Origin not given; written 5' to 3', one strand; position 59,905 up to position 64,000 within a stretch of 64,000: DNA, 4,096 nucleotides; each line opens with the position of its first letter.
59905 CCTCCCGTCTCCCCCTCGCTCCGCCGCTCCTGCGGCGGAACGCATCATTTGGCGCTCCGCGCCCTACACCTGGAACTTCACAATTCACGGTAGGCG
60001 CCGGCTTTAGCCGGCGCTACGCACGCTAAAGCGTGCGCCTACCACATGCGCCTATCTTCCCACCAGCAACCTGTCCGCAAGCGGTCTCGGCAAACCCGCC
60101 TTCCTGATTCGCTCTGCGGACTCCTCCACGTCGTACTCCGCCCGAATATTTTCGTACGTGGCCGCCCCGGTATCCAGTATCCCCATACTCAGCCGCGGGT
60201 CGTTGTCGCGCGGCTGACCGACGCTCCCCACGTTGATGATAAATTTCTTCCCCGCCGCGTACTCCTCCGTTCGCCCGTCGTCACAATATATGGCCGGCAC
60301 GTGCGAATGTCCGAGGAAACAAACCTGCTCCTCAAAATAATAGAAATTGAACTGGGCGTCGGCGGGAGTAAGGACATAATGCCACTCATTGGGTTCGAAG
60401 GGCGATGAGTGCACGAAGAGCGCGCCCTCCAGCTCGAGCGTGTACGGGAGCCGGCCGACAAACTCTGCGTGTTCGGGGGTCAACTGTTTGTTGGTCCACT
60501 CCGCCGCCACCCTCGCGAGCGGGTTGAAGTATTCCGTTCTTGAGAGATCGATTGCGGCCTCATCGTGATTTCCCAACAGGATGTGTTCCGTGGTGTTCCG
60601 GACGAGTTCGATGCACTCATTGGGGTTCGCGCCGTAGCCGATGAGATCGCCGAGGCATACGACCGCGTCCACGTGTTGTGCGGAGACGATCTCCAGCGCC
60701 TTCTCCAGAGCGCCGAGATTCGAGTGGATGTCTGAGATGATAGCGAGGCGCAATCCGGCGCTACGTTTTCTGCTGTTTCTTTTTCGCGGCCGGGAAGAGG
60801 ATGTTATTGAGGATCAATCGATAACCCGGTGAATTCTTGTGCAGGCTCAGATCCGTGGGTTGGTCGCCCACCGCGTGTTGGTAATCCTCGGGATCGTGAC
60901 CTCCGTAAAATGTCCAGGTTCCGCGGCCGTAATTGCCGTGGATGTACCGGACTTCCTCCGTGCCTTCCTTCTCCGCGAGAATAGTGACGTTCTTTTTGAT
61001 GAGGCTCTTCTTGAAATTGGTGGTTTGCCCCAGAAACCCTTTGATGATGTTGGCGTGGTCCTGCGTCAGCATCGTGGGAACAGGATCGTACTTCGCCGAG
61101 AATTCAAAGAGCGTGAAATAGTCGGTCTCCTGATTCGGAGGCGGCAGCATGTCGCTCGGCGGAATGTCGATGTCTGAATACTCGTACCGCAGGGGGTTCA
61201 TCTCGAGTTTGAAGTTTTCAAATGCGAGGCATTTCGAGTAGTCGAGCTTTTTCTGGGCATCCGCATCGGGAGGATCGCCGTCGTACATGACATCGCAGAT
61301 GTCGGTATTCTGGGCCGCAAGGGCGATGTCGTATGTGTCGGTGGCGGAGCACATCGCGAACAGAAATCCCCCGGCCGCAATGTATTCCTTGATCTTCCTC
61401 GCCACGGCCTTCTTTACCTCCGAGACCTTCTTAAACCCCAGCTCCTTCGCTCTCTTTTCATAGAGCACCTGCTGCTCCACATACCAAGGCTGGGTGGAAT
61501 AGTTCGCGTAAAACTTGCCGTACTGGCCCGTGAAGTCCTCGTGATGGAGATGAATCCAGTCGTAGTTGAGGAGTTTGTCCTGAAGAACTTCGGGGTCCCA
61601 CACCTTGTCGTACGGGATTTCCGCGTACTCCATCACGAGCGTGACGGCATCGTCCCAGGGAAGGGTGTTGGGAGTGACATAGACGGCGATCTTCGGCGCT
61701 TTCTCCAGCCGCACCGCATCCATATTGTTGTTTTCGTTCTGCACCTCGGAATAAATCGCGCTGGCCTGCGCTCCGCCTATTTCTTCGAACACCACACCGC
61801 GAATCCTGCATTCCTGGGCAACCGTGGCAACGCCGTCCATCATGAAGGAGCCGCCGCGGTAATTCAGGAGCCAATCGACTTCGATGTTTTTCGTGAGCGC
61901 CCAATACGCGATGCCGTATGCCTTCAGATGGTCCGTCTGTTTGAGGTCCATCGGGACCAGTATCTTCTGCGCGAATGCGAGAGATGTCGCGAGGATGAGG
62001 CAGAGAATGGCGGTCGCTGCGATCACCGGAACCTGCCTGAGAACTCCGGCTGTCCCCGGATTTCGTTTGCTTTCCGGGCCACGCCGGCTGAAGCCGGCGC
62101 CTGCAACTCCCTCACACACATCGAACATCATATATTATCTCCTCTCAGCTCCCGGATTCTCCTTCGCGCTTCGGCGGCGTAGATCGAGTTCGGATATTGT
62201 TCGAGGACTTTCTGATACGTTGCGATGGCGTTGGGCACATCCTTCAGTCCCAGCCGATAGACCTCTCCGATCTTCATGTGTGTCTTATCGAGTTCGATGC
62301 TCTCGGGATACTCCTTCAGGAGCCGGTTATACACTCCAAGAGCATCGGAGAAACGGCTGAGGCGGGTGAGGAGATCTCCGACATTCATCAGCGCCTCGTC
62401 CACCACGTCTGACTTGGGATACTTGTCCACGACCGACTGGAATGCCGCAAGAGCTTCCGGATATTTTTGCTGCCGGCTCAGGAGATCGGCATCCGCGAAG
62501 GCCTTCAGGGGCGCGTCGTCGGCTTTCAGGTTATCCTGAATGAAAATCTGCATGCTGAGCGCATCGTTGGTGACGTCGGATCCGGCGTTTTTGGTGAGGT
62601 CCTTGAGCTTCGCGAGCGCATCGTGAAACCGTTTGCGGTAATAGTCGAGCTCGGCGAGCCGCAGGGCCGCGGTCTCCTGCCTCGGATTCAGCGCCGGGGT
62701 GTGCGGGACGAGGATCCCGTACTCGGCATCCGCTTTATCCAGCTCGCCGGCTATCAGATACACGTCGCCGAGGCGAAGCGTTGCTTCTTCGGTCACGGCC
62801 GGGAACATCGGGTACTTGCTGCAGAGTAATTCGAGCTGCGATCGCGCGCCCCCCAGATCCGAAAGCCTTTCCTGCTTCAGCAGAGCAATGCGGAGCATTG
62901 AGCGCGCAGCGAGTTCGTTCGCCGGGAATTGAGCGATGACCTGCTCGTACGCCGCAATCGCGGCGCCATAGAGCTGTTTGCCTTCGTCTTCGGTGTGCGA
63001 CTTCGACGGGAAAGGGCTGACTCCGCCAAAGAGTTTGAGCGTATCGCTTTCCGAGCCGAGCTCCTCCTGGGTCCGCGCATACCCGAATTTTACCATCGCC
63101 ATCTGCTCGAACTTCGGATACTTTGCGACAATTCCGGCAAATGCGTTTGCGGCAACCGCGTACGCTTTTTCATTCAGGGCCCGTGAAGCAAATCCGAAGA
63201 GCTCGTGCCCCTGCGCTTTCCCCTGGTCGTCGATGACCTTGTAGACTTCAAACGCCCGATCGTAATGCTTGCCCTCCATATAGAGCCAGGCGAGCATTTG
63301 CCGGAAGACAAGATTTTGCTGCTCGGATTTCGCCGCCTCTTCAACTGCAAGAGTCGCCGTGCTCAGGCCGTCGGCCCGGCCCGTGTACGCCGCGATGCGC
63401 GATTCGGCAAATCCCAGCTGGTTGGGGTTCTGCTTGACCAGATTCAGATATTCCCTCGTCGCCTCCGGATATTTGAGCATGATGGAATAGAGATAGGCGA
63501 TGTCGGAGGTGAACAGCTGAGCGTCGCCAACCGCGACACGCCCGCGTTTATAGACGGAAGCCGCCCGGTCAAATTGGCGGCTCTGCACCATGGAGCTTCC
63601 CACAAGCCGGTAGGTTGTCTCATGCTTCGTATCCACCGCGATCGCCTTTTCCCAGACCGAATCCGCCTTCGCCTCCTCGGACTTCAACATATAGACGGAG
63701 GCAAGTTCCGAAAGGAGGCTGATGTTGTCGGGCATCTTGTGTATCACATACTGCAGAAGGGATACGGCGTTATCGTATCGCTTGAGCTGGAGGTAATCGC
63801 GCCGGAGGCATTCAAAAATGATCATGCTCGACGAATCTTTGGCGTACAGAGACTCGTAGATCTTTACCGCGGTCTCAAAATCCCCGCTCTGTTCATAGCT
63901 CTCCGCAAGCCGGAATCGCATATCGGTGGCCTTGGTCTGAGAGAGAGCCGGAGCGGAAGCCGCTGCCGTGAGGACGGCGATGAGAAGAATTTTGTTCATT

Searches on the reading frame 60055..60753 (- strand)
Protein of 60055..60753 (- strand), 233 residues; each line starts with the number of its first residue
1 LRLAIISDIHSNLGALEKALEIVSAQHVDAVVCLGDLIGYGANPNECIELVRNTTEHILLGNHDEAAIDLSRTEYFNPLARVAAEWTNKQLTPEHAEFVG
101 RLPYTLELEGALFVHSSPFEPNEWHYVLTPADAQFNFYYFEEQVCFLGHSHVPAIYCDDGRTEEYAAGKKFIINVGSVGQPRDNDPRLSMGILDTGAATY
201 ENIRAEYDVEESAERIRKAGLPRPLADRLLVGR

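Call 19: search_protein_families(library=pfam, proteins=[window:60055-60753:-])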
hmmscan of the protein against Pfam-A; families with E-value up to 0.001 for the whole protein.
window:60055-60753:- (233 aa): 2 families
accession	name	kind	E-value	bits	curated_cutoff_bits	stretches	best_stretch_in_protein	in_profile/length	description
PF12850.12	Metallophos_2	-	2e-20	73.8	27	1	1-195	1-151/154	Calcineurin-like phosphoesterase superfamily domain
PF00149.33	Metallophos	-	2.3e-16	61.3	21.5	1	1-153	1-191/191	Calcineurin-like phosphoesterase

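Call 43: find_encoding_contigs(protein=window:60055-60753:-, flank=1500, max_places=10)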
Protein window:60055-60753:- (233 aa): 7 contigs read that carry it; 2 places shown.
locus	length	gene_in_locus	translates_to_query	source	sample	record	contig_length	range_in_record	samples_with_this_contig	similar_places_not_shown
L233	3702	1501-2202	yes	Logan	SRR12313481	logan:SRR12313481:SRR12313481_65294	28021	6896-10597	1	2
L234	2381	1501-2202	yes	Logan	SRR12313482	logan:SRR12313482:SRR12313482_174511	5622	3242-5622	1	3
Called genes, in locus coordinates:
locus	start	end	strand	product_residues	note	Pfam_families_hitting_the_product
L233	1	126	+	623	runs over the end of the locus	PF12895:ANAPC3 (faint), PF14559:TPR_19 (faint), PF14938:SNAP (faint), PF23914:TPR_CcmH_CycH (faint), PF24575:TPR_Slam (faint), PF00515:TPR_1 (faint), PF13432:TPR_16, PF13174:TPR_6 (weak), +8 more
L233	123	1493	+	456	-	-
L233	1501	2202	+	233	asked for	PF00149:Metallophos, PF12850:Metallophos_2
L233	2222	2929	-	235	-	-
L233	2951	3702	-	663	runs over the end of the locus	-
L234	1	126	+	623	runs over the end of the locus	PF12895:ANAPC3 (faint), PF14559:TPR_19 (faint), PF14938:SNAP (faint), PF23914:TPR_CcmH_CycH (faint), PF24575:TPR_Slam (faint), PF00515:TPR_1 (faint), PF13432:TPR_16, PF13174:TPR_6 (weak), +8 more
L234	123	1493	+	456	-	-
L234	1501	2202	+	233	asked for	PF00149:Metallophos, PF12850:Metallophos_2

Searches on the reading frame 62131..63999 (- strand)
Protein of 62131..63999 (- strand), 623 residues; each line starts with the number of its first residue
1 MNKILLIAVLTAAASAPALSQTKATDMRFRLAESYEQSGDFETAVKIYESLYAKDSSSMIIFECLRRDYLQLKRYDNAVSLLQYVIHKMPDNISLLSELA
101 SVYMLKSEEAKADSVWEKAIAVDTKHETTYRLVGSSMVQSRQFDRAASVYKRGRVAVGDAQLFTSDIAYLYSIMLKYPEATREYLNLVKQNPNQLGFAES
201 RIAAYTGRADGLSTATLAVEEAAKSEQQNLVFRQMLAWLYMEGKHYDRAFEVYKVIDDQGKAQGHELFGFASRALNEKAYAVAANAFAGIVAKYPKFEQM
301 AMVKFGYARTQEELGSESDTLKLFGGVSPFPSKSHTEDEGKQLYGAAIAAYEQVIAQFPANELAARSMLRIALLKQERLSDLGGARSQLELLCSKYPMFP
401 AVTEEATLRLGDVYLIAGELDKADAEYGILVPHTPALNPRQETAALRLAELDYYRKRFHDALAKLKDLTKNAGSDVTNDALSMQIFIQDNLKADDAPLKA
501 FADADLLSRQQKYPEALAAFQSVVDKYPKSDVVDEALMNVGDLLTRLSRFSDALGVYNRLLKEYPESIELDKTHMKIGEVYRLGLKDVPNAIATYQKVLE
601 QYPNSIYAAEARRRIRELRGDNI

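Call 74: find_encoding_contigs(protein=window:62131-63999:-, flank=10000, max_places=6)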
Protein window:62131-63999:- (623 aa): 7 contigs read that carry it; 6 places shown.
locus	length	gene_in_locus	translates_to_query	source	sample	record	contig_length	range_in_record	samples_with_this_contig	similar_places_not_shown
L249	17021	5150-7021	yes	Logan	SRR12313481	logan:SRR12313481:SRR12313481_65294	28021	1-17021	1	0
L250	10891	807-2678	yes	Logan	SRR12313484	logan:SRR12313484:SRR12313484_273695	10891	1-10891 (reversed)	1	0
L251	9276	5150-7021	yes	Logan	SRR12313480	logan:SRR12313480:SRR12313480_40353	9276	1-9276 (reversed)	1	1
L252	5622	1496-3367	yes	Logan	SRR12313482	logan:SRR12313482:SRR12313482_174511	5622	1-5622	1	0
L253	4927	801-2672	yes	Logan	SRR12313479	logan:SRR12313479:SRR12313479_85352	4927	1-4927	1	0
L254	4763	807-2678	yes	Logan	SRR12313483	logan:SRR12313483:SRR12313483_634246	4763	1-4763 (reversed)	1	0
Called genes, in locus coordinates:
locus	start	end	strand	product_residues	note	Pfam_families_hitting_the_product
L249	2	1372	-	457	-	?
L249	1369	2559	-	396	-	PF05222:AlaDh_PNT_N, PF01262:AlaDh_PNT_C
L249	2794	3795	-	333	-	PF00753:Lactamase_B, PF00581:Rhodanese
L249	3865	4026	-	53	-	-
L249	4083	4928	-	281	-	PF00581:Rhodanese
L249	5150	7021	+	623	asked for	PF12895:ANAPC3 (faint), PF14559:TPR_19 (faint), PF14938:SNAP (faint), PF23914:TPR_CcmH_CycH (faint), PF24575:TPR_Slam (faint), PF00515:TPR_1 (faint), PF13432:TPR_16, PF13174:TPR_6 (weak), +8 more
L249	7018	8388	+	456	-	-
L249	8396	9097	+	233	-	PF00149:Metallophos, PF12850:Metallophos_2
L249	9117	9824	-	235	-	-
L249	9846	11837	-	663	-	-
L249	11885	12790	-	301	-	-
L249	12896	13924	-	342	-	-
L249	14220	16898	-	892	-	PF05226:CHASE2, PF00158:Sigma54_activat, PF14532:Sigma54_activ_2, PF00004:AAA (weak), PF07724:AAA_2 (faint), PF07728:AAA_5, PF25601:AAA_lid_14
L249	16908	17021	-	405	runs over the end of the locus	PF01551:Peptidase_M23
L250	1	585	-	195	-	?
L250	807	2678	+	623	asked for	PF12895:ANAPC3 (faint), PF14559:TPR_19 (faint), PF14938:SNAP (faint), PF23914:TPR_CcmH_CycH (faint), PF24575:TPR_Slam (faint), PF00515:TPR_1 (faint), PF13432:TPR_16, PF13174:TPR_6 (weak), +8 more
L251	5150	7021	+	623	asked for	PF12895:ANAPC3 (faint), PF14559:TPR_19 (faint), PF14938:SNAP (faint), PF23914:TPR_CcmH_CycH (faint), PF24575:TPR_Slam (faint), PF00515:TPR_1 (faint), PF13432:TPR_16, PF13174:TPR_6 (weak), +8 more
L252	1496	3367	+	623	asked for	PF12895:ANAPC3 (faint), PF14559:TPR_19 (faint), PF14938:SNAP (faint), PF23914:TPR_CcmH_CycH (faint), PF24575:TPR_Slam (faint), PF00515:TPR_1 (faint), PF13432:TPR_16, PF13174:TPR_6 (weak), +8 more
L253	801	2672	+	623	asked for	PF12895:ANAPC3 (faint), PF14559:TPR_19 (faint), PF14938:SNAP (faint), PF23914:TPR_CcmH_CycH (faint), PF24575:TPR_Slam (faint), PF00515:TPR_1 (faint), PF13432:TPR_16, PF13174:TPR_6 (weak), +8 more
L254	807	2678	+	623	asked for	PF12895:ANAPC3 (faint), PF14559:TPR_19 (faint), PF14938:SNAP (faint), PF23914:TPR_CcmH_CycH (faint), PF24575:TPR_Slam (faint), PF00515:TPR_1 (faint), PF13432:TPR_16, PF13174:TPR_6 (weak), +8 more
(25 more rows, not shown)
